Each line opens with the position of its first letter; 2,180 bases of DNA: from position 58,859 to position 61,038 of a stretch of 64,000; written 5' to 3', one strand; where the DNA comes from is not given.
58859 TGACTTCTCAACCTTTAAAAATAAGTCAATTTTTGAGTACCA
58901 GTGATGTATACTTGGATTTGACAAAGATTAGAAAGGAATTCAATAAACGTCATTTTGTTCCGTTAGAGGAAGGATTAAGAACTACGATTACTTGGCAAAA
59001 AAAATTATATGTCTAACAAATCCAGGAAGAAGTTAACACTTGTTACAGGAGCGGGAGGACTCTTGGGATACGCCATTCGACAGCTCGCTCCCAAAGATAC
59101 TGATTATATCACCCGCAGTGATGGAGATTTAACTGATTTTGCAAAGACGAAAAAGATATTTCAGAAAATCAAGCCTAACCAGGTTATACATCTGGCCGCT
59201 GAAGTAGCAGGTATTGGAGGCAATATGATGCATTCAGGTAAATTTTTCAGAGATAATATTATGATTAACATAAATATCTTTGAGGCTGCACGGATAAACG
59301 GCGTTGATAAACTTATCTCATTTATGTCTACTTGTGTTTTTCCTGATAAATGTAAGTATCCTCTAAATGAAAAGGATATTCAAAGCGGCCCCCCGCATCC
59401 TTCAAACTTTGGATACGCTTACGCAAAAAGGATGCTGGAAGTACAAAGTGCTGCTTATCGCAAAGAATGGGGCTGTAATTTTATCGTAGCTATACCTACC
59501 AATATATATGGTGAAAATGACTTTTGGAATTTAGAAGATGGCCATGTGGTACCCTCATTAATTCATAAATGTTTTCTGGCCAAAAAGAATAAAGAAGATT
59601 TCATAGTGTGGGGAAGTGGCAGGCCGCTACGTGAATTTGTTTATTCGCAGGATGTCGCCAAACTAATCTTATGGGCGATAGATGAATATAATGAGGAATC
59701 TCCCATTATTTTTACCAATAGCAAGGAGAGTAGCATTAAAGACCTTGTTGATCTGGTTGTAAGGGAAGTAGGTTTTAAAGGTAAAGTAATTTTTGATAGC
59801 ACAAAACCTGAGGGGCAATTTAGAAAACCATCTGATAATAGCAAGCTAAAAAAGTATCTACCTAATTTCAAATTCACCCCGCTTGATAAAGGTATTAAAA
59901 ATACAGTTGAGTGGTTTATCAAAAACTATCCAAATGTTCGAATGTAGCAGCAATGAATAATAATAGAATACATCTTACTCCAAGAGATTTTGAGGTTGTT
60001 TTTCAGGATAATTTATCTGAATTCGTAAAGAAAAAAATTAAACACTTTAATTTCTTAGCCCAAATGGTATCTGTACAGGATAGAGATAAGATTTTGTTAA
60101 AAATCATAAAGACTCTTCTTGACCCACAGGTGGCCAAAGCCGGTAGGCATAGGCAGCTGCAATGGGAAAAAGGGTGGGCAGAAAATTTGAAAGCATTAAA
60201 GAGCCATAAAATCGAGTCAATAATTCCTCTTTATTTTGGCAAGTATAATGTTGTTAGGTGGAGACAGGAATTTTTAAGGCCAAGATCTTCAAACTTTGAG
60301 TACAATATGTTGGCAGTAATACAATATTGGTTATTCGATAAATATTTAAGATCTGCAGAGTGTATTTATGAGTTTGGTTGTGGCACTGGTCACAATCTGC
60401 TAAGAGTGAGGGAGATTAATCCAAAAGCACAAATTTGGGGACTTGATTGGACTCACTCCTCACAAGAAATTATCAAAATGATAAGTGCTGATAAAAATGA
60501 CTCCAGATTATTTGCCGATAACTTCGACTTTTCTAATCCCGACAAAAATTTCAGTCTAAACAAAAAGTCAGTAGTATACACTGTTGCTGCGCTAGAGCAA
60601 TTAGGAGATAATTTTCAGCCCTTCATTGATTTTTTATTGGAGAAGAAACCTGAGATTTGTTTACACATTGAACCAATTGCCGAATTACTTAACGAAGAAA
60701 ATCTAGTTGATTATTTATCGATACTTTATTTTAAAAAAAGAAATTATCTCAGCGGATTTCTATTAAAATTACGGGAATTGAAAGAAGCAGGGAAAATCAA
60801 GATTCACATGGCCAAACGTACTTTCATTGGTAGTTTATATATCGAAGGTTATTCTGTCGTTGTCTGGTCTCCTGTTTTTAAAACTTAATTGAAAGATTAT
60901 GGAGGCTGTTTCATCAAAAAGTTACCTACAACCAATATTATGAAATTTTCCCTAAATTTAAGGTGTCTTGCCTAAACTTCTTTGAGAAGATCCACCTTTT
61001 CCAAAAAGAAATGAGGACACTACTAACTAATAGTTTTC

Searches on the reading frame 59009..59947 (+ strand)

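Call 50: search_protein_families(library=pfam, proteins=[window:59009-59947:+], max_evalue=0.001)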
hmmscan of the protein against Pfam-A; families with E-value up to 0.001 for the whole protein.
window:59009-59947:+ (312 aa): 5 families
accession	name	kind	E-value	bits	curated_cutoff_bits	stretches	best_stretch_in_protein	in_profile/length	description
PF01370.27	Epimerase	-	2.4e-46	158.6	20.9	1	11-231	2-233/240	NAD dependent epimerase/dehydratase family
PF16363.11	GDP_Man_Dehyd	-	2.7e-20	73.5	27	1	33-261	53-273/332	GDP-mannose 4,6 dehydratase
PF04321.23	RmlD_sub_bind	-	2.1e-07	30.7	27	1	11-123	4-117/287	RmlD substrate binding domain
PF01073.25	3Beta_HSD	-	6.3e-05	22.6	22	1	36-230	49-235/280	3-beta hydroxysteroid dehydrogenase/isomerase family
PF02719.21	Polysacc_synt_2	-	0.00047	19.9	20.2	0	39-119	61-135/293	Polysaccharide biosynthesis protein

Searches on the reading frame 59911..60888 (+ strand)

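Call 50: search_protein_families(library=pfam, proteins=[window:59911-60888:+], max_evalue=0.001)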
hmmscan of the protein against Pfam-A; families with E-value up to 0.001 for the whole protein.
window:59911-60888:+ (325 aa): 1 family
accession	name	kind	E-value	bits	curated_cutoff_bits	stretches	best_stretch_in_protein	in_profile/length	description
PF13847.12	Methyltransf_31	-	0.00014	22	27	1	148-208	3-59/145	Methyltransferase domain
